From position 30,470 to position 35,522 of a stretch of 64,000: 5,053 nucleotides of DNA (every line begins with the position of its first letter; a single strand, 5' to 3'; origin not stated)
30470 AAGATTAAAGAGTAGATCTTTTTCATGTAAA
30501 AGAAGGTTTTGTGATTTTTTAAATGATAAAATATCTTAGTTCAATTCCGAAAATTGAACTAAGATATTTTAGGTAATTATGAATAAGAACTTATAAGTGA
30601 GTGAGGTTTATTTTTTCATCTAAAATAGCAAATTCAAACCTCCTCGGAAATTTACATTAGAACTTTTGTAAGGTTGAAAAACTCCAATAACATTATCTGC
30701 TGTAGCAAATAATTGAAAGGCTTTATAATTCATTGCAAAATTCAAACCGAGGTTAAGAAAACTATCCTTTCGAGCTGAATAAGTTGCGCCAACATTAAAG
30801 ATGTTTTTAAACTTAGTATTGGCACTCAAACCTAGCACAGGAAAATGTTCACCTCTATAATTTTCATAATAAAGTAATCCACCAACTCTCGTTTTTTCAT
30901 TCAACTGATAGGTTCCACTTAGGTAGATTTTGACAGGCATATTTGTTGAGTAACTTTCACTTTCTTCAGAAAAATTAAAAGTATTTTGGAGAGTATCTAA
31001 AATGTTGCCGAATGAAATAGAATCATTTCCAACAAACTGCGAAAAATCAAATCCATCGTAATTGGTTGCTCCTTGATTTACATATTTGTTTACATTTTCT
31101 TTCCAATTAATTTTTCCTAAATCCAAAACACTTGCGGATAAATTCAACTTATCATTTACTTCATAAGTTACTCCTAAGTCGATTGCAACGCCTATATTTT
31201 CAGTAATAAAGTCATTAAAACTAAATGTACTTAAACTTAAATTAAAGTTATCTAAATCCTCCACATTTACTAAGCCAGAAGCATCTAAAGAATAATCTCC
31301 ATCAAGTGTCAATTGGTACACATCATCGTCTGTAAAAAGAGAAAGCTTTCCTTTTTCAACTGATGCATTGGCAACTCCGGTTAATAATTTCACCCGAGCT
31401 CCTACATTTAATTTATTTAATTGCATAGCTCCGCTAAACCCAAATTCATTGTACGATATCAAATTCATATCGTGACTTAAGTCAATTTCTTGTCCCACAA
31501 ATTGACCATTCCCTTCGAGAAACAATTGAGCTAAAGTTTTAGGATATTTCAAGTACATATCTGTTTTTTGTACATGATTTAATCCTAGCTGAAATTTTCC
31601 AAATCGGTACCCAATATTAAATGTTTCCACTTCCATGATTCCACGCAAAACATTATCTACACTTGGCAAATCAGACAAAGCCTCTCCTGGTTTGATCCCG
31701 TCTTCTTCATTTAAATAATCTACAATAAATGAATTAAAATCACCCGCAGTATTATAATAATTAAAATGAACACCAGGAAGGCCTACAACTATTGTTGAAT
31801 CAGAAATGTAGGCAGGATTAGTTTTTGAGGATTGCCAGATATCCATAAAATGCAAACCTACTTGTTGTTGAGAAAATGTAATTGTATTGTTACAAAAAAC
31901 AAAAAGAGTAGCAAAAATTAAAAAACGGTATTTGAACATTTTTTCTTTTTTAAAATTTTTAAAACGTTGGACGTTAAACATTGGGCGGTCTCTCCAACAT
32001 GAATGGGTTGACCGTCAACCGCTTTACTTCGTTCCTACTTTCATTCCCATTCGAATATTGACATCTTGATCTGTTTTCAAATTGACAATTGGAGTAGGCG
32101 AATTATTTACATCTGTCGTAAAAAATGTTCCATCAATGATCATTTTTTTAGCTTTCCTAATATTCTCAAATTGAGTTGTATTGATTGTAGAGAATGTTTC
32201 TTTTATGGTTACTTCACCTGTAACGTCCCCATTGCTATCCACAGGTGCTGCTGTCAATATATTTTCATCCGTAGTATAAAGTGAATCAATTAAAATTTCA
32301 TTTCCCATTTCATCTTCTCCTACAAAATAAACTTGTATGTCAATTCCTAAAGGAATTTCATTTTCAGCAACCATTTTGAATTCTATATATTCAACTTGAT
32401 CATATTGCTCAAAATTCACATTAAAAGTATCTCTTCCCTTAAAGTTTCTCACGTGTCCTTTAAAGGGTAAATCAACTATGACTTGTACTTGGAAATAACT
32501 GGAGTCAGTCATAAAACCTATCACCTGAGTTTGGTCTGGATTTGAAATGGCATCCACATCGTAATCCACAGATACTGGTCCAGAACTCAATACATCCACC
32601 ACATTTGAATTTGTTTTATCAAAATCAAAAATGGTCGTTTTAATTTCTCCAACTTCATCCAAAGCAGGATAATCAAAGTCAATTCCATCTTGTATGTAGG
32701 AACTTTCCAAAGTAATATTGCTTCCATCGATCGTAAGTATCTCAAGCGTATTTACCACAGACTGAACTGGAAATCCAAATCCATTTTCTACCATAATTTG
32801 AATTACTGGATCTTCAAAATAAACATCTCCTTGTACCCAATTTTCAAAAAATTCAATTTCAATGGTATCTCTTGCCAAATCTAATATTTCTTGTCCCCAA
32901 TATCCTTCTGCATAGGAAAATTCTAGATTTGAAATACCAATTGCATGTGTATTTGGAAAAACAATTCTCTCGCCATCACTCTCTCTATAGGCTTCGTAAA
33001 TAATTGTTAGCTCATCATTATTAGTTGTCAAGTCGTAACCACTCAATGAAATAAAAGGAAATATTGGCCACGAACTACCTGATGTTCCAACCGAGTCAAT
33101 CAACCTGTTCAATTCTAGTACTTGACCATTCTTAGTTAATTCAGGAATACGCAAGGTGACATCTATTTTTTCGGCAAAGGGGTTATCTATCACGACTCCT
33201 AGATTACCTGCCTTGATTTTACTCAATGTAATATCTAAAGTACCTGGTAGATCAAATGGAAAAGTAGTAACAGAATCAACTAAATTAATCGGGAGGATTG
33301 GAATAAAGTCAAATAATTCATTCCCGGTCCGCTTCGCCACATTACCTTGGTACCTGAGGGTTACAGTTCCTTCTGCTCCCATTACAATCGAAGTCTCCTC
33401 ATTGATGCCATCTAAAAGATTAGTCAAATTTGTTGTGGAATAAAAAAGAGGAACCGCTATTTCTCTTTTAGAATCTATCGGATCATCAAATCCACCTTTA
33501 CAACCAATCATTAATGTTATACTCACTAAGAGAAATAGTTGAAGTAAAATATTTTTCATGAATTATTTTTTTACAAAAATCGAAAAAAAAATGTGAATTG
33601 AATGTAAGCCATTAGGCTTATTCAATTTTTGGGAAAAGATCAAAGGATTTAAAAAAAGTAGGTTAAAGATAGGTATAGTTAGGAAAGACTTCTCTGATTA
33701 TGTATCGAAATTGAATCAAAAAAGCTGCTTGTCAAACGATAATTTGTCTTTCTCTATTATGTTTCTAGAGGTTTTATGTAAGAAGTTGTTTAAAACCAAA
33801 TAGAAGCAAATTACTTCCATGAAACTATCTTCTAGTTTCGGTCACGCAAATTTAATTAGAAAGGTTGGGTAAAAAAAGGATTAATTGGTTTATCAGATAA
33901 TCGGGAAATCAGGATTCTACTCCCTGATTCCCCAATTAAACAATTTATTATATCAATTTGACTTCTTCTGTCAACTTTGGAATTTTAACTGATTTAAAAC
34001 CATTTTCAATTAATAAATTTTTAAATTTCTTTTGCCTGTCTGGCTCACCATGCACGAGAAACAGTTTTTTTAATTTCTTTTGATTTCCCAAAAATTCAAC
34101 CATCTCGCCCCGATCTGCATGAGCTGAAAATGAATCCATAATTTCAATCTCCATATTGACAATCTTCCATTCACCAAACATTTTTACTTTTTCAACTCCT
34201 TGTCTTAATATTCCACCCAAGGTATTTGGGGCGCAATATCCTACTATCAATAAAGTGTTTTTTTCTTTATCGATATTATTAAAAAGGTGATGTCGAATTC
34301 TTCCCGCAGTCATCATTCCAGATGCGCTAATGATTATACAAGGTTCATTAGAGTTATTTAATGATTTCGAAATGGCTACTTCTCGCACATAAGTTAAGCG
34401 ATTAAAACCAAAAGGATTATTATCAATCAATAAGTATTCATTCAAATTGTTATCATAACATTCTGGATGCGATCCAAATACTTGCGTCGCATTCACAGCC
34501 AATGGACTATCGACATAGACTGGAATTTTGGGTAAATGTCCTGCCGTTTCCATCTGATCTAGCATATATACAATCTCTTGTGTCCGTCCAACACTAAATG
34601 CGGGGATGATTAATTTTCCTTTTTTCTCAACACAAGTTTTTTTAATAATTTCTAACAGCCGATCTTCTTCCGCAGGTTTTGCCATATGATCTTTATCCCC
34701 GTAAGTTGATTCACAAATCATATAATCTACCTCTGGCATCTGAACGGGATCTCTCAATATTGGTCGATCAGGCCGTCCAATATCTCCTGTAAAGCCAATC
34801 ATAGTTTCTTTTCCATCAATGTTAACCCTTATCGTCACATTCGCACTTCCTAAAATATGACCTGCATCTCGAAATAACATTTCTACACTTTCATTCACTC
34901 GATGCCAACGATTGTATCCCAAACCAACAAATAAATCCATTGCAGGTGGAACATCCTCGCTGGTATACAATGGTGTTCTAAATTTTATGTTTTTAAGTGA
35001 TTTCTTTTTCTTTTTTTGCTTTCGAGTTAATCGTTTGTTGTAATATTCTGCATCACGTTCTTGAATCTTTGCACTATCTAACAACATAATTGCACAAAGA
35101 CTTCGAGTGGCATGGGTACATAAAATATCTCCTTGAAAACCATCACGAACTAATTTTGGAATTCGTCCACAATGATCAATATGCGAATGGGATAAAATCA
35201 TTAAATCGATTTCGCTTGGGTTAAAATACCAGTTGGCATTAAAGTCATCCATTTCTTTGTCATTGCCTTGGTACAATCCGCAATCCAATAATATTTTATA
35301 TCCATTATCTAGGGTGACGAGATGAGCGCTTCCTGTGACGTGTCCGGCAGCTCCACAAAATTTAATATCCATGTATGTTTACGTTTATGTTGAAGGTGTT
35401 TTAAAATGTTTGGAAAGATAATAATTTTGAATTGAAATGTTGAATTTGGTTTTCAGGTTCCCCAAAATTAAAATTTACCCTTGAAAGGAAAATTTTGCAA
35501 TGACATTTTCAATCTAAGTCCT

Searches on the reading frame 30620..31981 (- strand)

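Call 24: search_protein_families(library=pfam, proteins=[window:30620-31981:-], max_evalue=0.001)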
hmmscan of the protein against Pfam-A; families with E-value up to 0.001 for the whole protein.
window:30620-31981:- (453 aa): 1 family
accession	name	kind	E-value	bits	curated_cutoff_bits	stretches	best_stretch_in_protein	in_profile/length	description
PF18990.6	DUF5723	-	1.7e-77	262.1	26.8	1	56-429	1-376/376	Family of unknown function (DUF5723)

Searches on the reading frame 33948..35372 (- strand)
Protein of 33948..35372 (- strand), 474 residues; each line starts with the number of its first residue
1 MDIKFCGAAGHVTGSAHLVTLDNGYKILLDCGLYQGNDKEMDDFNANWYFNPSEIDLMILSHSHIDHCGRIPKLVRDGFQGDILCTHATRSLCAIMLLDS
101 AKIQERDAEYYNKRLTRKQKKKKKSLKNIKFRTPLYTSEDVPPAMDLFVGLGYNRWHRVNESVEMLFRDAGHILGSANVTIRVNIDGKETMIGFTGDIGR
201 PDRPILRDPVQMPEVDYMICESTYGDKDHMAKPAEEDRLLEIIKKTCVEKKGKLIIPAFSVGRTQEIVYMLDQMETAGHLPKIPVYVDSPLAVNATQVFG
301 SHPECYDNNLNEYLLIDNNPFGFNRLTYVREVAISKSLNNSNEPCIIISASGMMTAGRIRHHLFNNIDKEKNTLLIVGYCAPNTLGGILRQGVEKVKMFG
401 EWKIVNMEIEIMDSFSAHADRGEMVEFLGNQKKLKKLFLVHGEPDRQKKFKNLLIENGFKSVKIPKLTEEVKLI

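Call 27: search_protein_families(library=pfam, proteins=[window:33948-35372:-], max_evalue=0.001)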
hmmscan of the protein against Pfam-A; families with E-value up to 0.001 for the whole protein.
window:33948-35372:- (474 aa): 5 families
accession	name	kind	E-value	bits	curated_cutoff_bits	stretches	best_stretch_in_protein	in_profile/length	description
PF10996.14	Beta-Casp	-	5.7e-40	137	27.7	1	264-387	1-118/120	Beta-Casp domain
PF07521.17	RMMBL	-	1.6e-13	50.9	21.6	1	405-464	4-62/63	Zn-dependent metallo-hydrolase RNA specificity domain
PF00753.33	Lactamase_B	-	6.3e-10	39.7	22.7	1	13-94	5-83/196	Metallo-beta-lactamase superfamily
PF16661.11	Lactamase_B_6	-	1.7e-08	34.5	27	1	18-177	1-145/193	Metallo-beta-lactamase superfamily domain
PF12706.13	Lactamase_B_2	-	6.1e-05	23.1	27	1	27-90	3-67/200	Beta-lactamase superfamily domain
